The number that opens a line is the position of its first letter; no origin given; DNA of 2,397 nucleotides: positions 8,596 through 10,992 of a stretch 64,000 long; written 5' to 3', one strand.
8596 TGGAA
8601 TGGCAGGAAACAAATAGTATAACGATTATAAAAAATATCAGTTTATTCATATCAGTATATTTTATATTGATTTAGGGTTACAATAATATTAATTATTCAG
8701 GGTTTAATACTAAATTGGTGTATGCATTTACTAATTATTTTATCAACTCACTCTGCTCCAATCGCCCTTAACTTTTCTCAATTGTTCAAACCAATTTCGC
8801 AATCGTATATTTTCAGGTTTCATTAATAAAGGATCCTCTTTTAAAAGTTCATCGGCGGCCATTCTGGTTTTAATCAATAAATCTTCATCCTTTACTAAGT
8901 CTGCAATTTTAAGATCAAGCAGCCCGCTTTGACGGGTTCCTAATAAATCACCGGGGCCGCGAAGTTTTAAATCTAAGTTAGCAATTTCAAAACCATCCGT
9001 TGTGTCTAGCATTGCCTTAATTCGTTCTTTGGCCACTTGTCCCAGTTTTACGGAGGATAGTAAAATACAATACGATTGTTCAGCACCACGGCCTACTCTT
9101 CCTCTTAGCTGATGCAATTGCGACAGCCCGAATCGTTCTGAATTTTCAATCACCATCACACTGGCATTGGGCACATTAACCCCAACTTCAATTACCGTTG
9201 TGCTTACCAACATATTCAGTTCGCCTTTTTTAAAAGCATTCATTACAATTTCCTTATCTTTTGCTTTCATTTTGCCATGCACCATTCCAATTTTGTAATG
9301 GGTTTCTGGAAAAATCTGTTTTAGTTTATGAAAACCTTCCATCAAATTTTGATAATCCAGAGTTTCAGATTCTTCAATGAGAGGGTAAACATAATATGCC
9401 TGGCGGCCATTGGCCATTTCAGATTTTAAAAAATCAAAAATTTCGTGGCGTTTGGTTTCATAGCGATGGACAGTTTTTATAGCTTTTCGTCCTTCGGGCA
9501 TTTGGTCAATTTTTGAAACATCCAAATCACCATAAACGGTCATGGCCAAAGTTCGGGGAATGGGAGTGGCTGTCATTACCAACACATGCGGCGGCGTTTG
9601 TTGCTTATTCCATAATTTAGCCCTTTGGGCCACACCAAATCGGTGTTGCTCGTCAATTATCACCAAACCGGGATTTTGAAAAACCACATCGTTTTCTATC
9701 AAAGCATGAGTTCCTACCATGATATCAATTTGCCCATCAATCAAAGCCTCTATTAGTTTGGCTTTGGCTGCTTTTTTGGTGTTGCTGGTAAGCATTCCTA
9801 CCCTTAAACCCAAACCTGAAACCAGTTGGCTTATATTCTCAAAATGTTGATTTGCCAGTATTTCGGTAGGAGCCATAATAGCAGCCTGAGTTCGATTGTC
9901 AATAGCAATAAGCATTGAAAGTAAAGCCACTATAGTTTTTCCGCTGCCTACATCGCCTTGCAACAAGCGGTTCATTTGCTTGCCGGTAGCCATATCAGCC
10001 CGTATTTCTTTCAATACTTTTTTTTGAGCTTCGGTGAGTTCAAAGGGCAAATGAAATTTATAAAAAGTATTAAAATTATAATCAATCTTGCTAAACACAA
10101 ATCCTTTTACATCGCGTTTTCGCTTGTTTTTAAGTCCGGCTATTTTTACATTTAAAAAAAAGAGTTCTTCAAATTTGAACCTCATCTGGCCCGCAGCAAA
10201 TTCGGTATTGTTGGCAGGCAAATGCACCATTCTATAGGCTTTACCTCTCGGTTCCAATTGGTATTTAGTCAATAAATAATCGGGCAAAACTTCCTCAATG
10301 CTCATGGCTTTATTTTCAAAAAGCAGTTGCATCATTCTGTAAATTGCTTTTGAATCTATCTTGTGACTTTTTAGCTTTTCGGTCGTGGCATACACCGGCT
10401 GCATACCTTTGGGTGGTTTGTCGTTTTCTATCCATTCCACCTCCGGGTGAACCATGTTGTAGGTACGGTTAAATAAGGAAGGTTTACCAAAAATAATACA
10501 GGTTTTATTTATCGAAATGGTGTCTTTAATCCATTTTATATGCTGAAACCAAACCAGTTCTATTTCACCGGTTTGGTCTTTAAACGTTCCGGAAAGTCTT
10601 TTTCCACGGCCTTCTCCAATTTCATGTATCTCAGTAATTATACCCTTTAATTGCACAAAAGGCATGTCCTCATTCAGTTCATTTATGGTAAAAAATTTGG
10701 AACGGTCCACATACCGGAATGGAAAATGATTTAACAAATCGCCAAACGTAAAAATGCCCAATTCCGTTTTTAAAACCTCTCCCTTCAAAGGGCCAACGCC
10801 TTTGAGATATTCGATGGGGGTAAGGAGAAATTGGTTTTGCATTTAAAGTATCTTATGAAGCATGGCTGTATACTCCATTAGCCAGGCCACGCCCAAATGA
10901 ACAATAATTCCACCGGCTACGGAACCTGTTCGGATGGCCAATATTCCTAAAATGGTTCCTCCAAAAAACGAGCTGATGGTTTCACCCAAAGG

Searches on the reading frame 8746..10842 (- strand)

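Call 71: search_protein_families(library=pfam, proteins=[window:8746-10842:-], max_evalue=0.001)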
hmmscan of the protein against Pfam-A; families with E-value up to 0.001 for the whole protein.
window:8746-10842:- (699 aa): 8 families
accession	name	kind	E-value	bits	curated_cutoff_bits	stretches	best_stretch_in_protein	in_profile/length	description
PF00270.35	DEAD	-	4.5e-26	92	26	1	270-433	1-165/167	DEAD/DEAH box helicase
PF00271.37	Helicase_C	-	4.4e-23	82.1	23.5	1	476-585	12-108/110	Helicase conserved C-terminal domain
PF19833.4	RecG_dom3_C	-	7.6e-23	80.8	26.8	1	614-699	1-87/87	ATP-dependent DNA helicase RecG, domain 3, C-terminal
PF17191.10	RecG_wedge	-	3.7e-18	66.1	23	1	9-162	1-151/162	RecG wedge domain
PF04851.21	ResIII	-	3.2e-13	50.4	22.5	1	267-427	2-162/164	Type III restriction enzyme, res subunit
PF01336.31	tRNA_anti-codon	-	2.4e-07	31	27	1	63-136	1-73/75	OB-fold nucleic acid binding domain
PF00176.29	SNF2-rel_dom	-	5.3e-06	26.2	24.9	1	287-432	15-168/290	SNF2-related domain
PF07517.20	SecA_DEAD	-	3.1e-05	23.8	24.6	1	297-363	98-164/290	SecA DEAD-like domain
